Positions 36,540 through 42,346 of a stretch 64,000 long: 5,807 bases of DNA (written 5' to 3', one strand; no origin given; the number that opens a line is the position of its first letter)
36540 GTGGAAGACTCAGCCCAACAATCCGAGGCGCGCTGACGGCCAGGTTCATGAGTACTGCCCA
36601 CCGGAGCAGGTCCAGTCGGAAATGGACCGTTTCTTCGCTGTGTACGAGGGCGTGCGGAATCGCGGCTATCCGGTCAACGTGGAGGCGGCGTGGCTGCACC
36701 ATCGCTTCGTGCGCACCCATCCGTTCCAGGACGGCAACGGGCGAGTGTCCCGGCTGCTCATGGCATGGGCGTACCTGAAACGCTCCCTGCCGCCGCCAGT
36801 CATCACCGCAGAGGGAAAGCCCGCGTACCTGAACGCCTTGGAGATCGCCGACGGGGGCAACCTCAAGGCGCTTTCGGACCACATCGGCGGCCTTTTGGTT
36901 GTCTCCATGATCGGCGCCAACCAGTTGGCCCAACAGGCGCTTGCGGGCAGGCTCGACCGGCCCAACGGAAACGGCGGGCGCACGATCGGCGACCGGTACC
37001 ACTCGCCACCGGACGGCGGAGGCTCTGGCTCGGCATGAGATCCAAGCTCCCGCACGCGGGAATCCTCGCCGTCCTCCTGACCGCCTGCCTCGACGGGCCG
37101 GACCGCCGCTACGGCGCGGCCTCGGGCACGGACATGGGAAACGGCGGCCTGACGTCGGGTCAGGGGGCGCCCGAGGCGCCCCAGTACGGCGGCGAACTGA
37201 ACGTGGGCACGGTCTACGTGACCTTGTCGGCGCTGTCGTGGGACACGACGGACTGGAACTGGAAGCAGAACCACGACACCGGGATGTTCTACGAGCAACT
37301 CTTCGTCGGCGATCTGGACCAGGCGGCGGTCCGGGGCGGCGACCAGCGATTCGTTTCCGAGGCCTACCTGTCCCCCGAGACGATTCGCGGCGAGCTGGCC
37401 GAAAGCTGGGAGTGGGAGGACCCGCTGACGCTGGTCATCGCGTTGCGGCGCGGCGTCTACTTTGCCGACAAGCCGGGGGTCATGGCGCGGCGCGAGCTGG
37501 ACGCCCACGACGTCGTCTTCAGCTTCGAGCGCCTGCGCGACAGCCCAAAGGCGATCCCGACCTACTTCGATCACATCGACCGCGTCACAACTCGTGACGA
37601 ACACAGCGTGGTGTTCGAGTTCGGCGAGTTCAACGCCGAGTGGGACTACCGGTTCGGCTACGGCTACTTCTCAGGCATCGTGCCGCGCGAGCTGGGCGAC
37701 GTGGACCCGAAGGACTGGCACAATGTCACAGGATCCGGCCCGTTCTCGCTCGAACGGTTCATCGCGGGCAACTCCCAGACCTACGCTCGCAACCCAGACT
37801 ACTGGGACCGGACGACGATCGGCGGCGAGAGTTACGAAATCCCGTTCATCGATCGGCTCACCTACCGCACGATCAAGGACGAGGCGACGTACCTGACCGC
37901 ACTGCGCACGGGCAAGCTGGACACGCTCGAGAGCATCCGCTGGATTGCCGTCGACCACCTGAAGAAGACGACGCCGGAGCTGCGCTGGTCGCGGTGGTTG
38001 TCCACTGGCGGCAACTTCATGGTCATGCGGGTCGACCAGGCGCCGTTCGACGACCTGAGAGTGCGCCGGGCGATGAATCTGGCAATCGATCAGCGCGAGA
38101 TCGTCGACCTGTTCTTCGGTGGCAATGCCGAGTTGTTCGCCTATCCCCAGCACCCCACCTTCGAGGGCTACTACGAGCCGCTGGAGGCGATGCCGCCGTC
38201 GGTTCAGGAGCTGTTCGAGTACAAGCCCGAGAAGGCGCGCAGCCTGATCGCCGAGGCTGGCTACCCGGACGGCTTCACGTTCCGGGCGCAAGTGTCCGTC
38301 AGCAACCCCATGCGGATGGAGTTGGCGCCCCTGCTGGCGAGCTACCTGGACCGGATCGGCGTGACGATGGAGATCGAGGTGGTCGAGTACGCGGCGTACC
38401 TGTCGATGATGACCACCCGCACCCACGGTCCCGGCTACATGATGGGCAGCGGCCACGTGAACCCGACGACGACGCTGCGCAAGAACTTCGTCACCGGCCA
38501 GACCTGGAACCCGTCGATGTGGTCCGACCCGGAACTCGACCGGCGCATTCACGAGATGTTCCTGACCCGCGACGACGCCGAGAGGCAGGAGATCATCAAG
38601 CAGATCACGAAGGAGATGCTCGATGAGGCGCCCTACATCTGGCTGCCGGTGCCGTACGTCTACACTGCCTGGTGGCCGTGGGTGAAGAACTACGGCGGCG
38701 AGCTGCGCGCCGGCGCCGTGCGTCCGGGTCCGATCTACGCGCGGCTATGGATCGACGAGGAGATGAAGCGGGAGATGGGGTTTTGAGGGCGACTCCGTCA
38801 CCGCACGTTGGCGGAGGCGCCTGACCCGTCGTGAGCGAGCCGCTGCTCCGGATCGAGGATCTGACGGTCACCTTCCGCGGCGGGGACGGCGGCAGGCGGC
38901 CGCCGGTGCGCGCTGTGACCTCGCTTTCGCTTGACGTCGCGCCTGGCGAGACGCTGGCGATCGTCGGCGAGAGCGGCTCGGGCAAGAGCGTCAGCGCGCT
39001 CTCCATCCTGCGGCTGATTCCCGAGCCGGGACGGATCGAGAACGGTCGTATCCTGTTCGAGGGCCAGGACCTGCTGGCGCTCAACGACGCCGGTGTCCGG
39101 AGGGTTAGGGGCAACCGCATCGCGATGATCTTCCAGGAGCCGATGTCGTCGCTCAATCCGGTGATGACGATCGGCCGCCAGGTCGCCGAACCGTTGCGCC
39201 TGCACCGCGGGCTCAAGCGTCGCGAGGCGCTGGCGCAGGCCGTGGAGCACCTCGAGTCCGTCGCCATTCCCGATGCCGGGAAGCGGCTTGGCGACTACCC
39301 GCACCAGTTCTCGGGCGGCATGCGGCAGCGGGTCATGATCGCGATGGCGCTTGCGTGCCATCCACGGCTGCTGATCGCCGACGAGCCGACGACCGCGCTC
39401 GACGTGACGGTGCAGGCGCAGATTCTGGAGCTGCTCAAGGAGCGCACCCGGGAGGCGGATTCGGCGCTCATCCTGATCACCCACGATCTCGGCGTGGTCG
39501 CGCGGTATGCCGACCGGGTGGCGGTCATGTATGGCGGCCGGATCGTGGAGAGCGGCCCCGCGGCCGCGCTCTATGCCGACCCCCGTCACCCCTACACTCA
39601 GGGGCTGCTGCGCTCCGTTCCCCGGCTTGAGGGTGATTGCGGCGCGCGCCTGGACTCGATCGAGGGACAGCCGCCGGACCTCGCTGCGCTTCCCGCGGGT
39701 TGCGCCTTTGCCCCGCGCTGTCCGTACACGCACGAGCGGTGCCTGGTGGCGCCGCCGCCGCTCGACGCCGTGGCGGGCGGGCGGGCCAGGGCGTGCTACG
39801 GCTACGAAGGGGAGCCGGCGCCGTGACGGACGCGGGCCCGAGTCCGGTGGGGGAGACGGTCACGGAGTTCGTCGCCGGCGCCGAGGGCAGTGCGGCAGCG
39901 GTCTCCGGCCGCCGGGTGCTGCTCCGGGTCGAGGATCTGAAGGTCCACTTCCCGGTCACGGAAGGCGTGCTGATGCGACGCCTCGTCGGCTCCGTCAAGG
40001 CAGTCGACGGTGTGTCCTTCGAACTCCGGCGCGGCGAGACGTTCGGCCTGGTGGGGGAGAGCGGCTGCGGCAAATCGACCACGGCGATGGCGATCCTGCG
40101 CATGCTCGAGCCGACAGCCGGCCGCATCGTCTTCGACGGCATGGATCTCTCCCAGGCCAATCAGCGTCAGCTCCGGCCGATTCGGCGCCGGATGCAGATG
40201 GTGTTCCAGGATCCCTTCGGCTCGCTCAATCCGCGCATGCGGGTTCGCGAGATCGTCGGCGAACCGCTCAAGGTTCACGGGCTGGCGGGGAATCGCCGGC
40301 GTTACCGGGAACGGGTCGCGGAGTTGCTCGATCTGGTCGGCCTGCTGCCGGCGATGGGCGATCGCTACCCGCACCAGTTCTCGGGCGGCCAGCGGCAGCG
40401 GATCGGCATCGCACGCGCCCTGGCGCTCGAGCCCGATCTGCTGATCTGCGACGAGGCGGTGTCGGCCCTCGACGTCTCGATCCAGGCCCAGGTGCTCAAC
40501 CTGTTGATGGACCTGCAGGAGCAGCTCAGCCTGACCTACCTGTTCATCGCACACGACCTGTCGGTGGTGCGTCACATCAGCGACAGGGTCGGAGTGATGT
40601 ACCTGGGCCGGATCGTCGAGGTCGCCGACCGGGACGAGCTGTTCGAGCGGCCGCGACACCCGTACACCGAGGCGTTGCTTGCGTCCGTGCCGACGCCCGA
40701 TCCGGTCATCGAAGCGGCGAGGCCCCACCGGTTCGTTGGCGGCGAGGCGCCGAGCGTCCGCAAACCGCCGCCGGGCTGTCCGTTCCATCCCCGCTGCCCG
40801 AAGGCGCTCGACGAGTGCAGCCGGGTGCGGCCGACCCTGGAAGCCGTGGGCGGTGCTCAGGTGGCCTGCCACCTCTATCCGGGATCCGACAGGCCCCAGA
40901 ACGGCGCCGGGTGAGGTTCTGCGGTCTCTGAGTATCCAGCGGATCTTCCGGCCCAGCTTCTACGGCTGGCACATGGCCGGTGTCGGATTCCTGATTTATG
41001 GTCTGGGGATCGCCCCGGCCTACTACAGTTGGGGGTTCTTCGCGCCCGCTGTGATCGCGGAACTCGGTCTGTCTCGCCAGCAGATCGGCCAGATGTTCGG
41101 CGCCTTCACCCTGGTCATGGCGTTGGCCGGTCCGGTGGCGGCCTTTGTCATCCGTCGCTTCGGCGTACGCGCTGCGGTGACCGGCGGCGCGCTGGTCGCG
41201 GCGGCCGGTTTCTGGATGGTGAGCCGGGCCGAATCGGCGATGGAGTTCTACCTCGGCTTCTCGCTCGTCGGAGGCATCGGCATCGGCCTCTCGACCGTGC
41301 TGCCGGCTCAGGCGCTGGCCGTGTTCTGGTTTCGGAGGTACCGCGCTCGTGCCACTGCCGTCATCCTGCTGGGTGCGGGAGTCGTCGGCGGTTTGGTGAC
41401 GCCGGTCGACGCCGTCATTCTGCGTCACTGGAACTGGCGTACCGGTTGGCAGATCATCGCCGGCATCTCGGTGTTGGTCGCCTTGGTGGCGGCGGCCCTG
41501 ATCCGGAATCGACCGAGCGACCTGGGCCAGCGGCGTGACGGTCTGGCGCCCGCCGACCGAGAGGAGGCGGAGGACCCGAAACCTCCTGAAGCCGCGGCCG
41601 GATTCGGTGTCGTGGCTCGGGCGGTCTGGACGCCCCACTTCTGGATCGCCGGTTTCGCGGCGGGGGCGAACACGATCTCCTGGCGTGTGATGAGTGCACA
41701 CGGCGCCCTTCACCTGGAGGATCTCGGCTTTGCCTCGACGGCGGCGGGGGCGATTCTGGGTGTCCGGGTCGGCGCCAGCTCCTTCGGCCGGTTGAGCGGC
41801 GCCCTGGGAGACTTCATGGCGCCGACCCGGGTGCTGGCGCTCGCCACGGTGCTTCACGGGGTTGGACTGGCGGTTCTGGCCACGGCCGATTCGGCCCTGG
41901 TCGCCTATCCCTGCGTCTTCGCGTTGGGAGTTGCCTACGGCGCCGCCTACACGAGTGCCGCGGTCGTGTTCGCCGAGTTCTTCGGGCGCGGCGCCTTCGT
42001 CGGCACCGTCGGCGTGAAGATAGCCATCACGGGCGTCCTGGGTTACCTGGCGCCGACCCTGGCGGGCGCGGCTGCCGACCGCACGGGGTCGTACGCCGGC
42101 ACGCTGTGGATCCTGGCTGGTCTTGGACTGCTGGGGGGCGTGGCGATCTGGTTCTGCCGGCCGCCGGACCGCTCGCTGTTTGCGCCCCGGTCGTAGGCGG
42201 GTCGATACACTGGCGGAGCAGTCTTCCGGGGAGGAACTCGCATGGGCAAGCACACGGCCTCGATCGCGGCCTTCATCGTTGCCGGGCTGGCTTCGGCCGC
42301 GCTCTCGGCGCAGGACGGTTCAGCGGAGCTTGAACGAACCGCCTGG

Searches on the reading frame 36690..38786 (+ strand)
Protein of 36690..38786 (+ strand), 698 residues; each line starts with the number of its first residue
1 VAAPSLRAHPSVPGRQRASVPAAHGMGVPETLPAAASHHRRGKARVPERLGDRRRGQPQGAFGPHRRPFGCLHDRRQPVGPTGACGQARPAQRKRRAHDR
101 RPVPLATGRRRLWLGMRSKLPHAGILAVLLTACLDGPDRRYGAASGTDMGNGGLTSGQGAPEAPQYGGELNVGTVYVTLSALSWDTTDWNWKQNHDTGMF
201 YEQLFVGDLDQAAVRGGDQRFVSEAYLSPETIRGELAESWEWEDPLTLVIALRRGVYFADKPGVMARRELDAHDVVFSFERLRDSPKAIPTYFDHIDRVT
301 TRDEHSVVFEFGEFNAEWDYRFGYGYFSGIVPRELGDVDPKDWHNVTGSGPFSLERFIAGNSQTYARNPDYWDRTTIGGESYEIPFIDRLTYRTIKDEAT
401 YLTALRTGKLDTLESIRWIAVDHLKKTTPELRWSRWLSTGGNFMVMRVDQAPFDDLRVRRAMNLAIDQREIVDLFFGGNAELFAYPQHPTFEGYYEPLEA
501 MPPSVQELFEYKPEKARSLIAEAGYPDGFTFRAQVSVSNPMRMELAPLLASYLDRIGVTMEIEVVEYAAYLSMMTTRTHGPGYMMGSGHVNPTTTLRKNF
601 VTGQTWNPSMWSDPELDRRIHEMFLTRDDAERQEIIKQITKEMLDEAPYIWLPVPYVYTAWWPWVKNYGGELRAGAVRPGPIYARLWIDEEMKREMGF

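Call 58: search_protein_families(library=pfam, proteins=[window:36690-38786:+], max_evalue=0.01)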
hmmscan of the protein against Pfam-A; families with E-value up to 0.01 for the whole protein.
window:36690-38786:+ (698 aa): 1 family
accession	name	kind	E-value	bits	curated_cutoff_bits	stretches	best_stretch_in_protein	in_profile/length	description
PF00496.27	SBP_bac_5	-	2.6e-61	208.2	32.4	1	232-593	2-353/368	Bacterial extracellular solute-binding proteins, family 5 Middle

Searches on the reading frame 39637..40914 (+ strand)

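Call 20: search_protein_families(library=pfam, proteins=[window:39637-40914:+], max_evalue=0.001)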
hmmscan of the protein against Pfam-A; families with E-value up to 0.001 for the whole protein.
window:39637-40914:+ (425 aa): 2 families
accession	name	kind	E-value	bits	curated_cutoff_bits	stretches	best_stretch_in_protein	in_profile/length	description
PF00005.33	ABC_tran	-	7.3e-34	117.7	25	1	124-275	2-136/137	ABC transporter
PF08352.17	oligo_HPY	-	2.6e-20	73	27.1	1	327-394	1-65/65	Oligopeptide/dipeptide transporter, C-terminal region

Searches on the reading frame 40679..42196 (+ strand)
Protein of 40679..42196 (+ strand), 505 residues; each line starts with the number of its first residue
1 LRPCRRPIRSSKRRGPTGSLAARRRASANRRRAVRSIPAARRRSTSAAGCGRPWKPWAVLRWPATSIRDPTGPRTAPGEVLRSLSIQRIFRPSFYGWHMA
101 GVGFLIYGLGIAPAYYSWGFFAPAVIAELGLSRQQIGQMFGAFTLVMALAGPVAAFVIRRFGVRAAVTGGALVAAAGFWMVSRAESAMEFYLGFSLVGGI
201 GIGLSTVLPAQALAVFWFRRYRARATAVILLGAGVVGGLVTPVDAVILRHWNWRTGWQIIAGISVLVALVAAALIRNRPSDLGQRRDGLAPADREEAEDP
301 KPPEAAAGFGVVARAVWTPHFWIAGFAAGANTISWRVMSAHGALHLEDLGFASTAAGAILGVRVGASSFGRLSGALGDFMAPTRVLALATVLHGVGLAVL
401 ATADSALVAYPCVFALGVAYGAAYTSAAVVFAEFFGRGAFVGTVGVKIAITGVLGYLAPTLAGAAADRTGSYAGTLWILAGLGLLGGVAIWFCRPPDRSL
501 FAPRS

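Call 20: search_protein_families(library=pfam, proteins=[window:40679-42196:+], max_evalue=0.001)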
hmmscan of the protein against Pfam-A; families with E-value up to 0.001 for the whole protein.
window:40679-42196:+ (505 aa): 1 family
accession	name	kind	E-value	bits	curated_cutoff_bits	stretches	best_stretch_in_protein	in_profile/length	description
PF07690.21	MFS_1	-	2.6e-28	99.4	33.4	2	110-445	4-336/347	Major Facilitator Superfamily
